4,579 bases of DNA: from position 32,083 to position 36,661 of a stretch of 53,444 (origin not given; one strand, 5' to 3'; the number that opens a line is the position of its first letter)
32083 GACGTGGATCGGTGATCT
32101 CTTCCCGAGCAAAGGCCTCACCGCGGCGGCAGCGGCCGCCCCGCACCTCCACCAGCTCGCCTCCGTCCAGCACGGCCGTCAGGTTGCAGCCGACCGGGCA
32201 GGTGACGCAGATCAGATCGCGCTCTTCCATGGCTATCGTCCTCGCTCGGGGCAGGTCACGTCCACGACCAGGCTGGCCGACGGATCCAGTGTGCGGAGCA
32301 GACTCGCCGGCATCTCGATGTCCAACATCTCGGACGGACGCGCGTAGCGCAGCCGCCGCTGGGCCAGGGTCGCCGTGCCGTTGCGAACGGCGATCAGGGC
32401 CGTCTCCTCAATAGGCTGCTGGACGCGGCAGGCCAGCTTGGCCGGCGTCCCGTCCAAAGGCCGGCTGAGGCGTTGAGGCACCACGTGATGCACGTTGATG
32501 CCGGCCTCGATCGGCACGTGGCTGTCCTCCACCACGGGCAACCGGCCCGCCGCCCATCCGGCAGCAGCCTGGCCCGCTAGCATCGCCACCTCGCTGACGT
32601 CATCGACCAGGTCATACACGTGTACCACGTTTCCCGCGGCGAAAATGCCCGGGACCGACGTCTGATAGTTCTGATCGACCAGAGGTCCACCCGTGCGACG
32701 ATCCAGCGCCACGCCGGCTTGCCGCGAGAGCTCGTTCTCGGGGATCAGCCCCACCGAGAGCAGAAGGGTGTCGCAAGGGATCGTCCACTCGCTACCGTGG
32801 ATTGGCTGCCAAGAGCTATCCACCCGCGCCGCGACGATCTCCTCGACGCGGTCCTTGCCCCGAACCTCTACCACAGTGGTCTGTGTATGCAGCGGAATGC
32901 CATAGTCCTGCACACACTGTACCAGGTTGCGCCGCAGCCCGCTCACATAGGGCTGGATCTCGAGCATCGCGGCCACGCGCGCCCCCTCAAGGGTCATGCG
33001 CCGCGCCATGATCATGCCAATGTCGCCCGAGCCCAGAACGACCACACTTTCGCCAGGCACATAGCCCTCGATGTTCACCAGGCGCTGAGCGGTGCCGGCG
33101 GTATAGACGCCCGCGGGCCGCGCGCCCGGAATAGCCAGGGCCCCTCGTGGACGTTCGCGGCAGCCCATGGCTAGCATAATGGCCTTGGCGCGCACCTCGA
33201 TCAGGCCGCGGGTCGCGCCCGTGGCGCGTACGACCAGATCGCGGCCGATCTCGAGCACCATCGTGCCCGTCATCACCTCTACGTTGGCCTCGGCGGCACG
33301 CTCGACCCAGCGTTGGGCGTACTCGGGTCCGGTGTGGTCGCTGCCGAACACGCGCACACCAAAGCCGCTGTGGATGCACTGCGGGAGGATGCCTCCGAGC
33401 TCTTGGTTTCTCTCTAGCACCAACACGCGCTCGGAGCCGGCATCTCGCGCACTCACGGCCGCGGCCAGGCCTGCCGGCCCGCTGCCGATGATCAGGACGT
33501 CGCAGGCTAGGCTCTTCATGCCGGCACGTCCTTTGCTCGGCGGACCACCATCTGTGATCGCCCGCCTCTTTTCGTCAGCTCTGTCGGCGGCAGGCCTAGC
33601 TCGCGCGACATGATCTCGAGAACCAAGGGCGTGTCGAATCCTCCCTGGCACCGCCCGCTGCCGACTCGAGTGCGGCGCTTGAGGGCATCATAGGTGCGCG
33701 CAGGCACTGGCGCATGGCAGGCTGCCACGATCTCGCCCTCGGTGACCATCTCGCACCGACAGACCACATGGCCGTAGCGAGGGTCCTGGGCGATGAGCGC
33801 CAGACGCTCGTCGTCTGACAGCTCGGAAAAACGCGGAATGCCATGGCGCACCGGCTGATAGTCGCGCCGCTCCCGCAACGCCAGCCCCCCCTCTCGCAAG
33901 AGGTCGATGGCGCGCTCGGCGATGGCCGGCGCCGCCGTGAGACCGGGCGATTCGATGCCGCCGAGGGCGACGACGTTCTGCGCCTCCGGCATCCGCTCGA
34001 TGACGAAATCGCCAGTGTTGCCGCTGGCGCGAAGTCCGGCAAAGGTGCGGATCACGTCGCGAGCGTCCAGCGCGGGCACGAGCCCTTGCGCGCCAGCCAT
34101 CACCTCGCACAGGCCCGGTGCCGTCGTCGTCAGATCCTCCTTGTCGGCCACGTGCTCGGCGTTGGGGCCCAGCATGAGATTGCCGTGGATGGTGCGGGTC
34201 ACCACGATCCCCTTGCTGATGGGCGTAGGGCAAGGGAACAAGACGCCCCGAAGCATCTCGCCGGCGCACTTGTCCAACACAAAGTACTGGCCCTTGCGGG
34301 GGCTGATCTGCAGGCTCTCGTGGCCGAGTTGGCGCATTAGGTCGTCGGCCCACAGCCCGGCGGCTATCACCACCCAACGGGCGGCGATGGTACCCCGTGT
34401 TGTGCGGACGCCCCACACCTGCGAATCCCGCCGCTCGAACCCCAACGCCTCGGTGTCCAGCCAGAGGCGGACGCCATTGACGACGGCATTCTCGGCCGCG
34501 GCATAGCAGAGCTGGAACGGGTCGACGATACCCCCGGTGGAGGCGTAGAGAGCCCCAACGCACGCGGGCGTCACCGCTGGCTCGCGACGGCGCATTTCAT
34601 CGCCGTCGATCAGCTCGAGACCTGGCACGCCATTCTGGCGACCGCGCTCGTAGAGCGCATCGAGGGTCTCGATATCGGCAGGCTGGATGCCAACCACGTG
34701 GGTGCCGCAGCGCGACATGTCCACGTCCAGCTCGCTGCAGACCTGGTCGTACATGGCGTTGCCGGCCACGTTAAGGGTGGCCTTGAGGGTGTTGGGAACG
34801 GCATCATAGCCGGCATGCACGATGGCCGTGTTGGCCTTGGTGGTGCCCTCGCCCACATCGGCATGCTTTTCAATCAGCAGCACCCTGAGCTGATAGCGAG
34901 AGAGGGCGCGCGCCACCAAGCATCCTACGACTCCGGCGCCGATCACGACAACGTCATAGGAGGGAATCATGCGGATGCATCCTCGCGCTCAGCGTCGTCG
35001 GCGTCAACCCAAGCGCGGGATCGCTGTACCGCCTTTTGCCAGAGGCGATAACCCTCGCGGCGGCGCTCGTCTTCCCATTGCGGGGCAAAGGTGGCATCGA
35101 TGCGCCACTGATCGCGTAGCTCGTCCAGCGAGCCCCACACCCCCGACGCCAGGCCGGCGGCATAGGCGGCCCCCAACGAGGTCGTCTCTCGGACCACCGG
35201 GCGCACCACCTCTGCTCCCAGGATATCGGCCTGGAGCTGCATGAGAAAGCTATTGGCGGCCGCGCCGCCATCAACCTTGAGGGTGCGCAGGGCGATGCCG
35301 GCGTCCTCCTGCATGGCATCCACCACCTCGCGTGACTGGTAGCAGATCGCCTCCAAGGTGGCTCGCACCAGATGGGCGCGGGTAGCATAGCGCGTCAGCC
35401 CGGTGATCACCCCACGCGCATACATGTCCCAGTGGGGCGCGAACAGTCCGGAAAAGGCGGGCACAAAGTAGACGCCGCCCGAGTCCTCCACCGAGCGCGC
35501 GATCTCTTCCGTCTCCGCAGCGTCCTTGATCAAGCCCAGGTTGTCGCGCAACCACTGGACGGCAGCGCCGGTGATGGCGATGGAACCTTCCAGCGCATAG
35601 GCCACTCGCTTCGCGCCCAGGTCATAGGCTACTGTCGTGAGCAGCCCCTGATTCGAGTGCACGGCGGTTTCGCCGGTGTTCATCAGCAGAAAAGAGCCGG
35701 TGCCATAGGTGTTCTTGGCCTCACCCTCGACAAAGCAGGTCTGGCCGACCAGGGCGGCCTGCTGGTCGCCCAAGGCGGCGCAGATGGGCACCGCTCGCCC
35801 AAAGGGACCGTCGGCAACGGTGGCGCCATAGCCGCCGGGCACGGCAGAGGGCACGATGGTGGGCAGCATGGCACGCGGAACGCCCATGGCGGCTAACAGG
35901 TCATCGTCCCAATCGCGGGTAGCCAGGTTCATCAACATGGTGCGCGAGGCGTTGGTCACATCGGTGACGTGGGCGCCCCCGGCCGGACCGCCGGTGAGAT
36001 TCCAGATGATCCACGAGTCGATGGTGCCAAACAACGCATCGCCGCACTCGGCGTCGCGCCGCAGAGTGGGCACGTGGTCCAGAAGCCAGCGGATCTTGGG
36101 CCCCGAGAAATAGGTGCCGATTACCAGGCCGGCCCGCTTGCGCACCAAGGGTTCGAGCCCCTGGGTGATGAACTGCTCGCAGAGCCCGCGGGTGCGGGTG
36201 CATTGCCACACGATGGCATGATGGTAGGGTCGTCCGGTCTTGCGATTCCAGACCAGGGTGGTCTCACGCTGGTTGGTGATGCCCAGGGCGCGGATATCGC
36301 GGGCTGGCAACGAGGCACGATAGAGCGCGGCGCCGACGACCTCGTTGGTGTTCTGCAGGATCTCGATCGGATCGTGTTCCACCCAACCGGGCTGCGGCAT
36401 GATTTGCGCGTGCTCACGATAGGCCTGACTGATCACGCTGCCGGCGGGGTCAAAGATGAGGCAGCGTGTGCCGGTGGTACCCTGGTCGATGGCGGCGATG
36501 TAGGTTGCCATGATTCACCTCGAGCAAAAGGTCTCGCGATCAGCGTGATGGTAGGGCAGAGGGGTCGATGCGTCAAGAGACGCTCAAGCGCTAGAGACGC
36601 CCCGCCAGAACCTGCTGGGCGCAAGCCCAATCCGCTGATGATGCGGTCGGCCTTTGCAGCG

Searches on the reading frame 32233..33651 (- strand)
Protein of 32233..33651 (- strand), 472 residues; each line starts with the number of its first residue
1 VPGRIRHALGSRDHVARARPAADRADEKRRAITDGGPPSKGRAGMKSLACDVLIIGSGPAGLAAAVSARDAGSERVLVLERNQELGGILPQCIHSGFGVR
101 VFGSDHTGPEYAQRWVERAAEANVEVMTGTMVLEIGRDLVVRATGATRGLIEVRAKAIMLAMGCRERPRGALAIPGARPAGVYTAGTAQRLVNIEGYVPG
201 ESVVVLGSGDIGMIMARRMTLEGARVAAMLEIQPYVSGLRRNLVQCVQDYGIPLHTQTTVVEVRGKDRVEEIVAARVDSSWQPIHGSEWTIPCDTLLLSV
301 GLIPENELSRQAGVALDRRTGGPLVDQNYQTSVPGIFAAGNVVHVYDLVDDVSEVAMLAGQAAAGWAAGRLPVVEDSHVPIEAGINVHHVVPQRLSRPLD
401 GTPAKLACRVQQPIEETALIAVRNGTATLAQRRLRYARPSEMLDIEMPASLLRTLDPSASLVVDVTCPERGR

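Call 69: search_protein_families(library=pfam, proteins=[window:32233-33651:-], max_evalue=0.00001)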
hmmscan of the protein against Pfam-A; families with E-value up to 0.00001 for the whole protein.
window:32233-33651:- (472 aa): 8 families
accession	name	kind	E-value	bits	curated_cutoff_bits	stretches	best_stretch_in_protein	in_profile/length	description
PF07992.20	Pyr_redox_2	-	8.3e-35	121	26.1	1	51-349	2-284/291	Pyridine nucleotide-disulphide oxidoreductase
PF13738.12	Pyr_redox_3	-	7e-16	58.8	30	2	106-340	77-305/305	Pyridine nucleotide-disulphide oxidoreductase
PF00070.33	Pyr_redox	-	4.6e-11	43.5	22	0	202-274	1-79/82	Pyridine nucleotide-disulphide oxidoreductase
PF00890.30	FAD_binding_2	-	9.3e-09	35.4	20.4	1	51-87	1-36/414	FAD binding domain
PF03486.20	HI0933_like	-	2.5e-08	34.1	50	0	51-86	2-36/244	HI0933-like protein Rossmann domain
PF12831.13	FAD_oxidored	-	2.6e-08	34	27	1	51-89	1-38/416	FAD dependent oxidoreductase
PF13450.12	NAD_binding_8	-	5.3e-08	33.5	21.9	1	54-87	1-33/68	NAD(P)-binding Rossmann-like domain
PF01266.30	DAO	-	7.7e-06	26.1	27.9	0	51-86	1-35/353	FAD dependent oxidoreductase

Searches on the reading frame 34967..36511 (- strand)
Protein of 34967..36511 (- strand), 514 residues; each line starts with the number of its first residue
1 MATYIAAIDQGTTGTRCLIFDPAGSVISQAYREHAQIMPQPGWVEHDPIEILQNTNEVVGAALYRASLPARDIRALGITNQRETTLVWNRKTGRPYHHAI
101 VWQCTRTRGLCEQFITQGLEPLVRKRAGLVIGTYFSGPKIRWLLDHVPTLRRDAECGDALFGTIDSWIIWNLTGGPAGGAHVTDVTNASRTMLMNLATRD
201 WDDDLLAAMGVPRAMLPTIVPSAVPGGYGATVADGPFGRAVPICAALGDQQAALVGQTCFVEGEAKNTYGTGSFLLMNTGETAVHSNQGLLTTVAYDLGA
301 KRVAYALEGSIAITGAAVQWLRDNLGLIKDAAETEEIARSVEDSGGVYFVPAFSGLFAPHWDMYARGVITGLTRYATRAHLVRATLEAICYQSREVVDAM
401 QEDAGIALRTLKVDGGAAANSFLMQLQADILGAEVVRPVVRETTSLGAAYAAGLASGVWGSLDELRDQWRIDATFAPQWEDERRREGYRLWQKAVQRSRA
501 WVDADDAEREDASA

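Call 69: search_protein_families(library=pfam, proteins=[window:34967-36511:-], max_evalue=0.00001)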
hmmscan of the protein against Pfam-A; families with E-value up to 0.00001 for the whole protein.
window:34967-36511:- (514 aa): 2 families
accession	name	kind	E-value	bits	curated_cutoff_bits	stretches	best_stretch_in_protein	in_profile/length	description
PF00370.27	FGGY_N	-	3.3e-70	236.9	28.8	1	4-256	1-245/245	FGGY family of carbohydrate kinases, N-terminal domain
PF02782.22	FGGY_C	-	7.5e-48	163.4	27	1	266-455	2-197/198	FGGY family of carbohydrate kinases, C-terminal domain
